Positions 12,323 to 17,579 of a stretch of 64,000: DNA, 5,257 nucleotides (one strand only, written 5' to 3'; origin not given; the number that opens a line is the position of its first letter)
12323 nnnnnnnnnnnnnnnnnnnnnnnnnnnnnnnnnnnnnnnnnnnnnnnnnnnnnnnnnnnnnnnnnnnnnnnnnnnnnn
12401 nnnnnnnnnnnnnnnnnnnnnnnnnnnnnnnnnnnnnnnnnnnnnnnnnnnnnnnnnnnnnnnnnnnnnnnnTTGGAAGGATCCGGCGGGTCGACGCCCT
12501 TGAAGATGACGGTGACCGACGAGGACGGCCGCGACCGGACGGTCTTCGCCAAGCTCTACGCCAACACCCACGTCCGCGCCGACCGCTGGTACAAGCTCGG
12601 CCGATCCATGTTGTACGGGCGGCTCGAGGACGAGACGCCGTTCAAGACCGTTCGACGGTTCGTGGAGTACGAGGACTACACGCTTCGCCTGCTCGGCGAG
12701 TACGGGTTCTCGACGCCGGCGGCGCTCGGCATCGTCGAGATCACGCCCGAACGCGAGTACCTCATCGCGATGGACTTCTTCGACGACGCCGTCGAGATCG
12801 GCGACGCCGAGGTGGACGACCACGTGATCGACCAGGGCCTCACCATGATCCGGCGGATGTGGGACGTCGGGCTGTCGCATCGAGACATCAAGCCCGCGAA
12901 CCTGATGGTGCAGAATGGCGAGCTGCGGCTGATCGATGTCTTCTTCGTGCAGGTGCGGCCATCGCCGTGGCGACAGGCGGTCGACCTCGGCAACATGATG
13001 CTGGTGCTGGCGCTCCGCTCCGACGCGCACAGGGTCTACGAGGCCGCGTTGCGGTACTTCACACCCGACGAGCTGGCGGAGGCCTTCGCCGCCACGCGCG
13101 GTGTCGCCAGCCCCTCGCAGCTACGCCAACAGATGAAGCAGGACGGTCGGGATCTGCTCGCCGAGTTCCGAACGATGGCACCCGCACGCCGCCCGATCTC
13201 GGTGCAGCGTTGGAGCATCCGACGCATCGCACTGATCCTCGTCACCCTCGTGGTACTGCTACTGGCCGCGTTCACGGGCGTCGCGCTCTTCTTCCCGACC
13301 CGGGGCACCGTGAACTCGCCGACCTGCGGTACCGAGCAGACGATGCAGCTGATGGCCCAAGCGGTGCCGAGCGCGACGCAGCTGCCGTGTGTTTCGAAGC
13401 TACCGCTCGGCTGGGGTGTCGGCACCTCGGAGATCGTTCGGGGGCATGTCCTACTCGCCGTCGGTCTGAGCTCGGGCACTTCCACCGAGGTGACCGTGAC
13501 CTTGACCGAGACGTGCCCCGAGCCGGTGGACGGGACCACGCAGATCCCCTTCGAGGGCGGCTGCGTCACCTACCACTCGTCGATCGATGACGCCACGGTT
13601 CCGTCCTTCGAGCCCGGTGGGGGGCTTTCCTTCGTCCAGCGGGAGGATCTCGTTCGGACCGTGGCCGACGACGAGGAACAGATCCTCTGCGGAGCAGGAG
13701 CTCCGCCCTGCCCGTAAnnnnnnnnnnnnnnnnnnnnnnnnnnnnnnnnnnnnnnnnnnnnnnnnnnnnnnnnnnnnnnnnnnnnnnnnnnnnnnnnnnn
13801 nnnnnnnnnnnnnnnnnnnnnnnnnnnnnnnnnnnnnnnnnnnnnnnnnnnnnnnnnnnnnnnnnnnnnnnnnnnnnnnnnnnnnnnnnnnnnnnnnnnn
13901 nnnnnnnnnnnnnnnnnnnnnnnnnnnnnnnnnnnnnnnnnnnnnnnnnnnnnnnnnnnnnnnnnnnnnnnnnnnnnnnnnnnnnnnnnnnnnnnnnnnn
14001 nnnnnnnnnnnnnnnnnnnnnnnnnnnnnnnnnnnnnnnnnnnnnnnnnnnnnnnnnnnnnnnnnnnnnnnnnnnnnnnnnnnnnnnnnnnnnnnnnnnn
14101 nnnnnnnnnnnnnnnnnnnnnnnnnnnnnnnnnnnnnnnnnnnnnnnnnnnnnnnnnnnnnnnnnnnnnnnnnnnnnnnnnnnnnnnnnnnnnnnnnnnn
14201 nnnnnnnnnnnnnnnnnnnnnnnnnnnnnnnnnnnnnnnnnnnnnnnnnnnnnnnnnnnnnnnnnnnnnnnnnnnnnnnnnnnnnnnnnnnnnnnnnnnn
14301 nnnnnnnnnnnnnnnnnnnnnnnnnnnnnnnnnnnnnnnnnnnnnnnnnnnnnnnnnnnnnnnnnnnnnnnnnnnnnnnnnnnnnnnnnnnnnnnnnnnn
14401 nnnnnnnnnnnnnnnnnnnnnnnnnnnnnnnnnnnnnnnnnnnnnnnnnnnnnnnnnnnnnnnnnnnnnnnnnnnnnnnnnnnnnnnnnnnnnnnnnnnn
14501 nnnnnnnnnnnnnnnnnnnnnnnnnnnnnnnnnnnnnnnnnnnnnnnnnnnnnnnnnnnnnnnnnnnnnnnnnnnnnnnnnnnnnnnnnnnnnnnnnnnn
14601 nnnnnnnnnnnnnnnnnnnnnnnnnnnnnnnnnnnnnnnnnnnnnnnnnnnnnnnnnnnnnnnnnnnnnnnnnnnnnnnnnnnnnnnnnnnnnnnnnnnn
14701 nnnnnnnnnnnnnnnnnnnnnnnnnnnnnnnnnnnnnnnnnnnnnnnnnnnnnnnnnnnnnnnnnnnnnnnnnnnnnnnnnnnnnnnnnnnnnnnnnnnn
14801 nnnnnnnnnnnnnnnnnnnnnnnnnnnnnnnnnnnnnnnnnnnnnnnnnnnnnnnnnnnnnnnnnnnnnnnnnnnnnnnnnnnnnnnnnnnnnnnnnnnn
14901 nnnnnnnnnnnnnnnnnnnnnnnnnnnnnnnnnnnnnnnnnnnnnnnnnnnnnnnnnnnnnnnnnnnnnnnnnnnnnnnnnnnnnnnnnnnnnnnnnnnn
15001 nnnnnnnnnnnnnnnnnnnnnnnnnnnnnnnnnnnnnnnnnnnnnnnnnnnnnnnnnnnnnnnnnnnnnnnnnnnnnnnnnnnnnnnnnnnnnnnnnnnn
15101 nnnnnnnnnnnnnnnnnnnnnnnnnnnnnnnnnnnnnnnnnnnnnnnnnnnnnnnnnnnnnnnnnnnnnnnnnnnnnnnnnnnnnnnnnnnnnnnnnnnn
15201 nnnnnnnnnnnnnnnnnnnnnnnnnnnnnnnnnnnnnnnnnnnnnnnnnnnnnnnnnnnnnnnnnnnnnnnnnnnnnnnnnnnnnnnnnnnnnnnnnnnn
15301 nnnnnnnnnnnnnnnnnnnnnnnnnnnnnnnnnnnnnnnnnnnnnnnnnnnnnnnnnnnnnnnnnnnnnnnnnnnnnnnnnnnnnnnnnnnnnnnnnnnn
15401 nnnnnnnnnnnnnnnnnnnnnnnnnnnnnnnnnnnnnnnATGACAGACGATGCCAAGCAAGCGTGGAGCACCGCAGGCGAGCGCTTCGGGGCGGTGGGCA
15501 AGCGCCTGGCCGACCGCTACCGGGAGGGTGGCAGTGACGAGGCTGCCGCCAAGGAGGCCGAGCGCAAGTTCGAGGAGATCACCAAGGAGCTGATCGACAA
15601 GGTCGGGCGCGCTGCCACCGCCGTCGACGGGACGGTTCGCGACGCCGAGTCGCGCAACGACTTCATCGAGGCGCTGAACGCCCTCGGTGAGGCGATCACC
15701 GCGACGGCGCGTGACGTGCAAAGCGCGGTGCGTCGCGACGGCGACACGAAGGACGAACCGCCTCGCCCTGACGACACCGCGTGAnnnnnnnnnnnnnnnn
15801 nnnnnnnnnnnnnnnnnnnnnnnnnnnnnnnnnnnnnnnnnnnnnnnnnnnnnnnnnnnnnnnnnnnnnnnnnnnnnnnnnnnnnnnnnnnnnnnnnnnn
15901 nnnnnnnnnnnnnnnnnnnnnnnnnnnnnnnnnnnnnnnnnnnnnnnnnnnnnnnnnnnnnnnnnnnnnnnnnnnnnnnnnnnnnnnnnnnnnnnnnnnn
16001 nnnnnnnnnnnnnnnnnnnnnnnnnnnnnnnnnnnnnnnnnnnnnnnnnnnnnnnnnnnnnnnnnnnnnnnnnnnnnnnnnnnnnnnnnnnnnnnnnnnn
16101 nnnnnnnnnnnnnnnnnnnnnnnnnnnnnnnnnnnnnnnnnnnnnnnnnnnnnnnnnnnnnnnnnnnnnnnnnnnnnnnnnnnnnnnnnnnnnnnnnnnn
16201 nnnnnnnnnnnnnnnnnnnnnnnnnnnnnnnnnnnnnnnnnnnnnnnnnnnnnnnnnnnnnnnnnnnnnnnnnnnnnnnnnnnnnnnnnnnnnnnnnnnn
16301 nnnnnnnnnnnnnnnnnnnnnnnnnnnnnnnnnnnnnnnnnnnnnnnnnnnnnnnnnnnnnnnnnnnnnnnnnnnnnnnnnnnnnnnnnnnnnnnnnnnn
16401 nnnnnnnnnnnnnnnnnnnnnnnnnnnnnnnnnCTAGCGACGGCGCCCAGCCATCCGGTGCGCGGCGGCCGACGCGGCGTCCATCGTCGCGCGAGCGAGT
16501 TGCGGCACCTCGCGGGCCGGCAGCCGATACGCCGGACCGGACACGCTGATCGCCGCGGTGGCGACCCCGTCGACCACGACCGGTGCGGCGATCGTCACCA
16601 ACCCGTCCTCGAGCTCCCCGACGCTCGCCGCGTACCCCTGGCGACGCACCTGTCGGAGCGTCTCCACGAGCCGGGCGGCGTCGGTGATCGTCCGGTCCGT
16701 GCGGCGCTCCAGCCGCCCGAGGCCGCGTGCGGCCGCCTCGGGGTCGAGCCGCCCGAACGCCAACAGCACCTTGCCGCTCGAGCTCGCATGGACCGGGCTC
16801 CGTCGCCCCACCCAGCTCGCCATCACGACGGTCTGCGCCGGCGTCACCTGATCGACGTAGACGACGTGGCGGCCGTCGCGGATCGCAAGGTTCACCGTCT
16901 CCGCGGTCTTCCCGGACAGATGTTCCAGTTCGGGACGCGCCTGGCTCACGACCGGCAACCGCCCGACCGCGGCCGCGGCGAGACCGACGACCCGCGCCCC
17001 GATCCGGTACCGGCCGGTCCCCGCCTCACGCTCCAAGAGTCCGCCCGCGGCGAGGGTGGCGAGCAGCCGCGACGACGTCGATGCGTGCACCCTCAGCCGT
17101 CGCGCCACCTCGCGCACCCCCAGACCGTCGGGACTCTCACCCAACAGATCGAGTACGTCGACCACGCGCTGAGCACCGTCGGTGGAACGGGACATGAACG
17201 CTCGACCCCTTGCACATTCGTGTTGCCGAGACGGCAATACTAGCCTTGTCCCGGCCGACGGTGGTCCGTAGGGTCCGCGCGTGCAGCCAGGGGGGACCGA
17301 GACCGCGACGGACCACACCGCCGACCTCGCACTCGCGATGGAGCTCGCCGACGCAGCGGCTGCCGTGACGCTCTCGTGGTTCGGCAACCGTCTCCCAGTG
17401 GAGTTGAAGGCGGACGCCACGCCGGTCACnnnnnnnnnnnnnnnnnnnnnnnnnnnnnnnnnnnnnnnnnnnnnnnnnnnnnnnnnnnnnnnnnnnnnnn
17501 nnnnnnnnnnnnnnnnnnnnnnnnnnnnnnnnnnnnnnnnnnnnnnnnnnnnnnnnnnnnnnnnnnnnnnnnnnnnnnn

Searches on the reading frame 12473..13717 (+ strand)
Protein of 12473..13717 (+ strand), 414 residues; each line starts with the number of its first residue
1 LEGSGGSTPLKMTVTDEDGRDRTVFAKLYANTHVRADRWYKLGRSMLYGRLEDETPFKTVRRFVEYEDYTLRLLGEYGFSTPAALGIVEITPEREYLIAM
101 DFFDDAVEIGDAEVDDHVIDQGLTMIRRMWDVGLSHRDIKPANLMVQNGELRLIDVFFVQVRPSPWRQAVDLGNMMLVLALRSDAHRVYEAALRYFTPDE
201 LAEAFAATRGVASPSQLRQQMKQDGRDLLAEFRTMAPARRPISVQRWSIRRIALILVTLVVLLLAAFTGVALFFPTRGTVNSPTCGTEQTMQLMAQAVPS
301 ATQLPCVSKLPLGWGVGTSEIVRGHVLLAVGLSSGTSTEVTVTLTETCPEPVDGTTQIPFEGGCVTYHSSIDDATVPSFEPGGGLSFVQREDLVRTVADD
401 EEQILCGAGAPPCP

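Call 18: search_protein_families(library=pfam, proteins=[window:12473-13717:+], max_evalue=0.01)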
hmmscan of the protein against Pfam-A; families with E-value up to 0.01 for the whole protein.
window:12473-13717:+ (414 aa): 2 families
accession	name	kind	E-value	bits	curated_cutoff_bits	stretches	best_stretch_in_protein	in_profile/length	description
PF00069.31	Pkinase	-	0.00014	21.8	31.7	1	117-155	102-141/263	Protein kinase domain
PF01163.29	RIO1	-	0.0072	16.4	22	1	53-156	44-148/187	RIO domain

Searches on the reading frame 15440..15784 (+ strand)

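Call 18: search_protein_families(library=pfam, proteins=[window:15440-15784:+], max_evalue=0.01)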
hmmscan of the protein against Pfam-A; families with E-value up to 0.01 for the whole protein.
window:15440-15784:+ (114 aa): 1 family
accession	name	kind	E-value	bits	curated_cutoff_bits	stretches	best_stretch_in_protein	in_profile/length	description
PF06255.18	MafB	-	0.0075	16.2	25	1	18-97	152-231/312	Neisseria toxin MafB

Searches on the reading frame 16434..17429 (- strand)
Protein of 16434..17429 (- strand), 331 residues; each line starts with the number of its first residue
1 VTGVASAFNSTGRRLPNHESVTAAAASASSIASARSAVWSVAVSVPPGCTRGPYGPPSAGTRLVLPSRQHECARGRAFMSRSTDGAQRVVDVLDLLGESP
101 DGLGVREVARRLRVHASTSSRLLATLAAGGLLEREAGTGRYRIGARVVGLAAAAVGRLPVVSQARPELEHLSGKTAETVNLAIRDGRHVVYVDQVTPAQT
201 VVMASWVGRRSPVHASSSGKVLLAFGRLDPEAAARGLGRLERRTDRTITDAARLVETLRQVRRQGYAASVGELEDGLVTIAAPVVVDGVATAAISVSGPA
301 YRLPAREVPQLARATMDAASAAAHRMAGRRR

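Call 18: search_protein_families(library=pfam, proteins=[window:16434-17429:-], max_evalue=0.01)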
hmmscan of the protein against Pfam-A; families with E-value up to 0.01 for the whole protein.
window:16434-17429:- (331 aa): 6 families
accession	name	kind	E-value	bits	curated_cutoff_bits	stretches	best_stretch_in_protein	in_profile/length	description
PF01614.24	IclR_C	-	4.6e-42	144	24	1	153-321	2-171/174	Bacterial transcriptional regulator IclR C-terminal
PF09339.16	HTH_IclR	-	4.7e-11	42.7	22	1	86-135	2-51/52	IclR helix-turn-helix domain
PF12802.13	MarR_2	-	6.8e-08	33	27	1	90-136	8-54/61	MarR family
PF08100.18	Dimerisation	-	0.0007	19.8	25.6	1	91-141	29-81/93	O-methyltransferase dimerisation domain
PF01047.28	MarR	-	0.002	18.4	24.6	1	91-136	7-51/59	MarR family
PF25213.1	HVO_A0261_N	-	0.0028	17.9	35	1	88-143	12-63/86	HVO_A0261 N-terminal domain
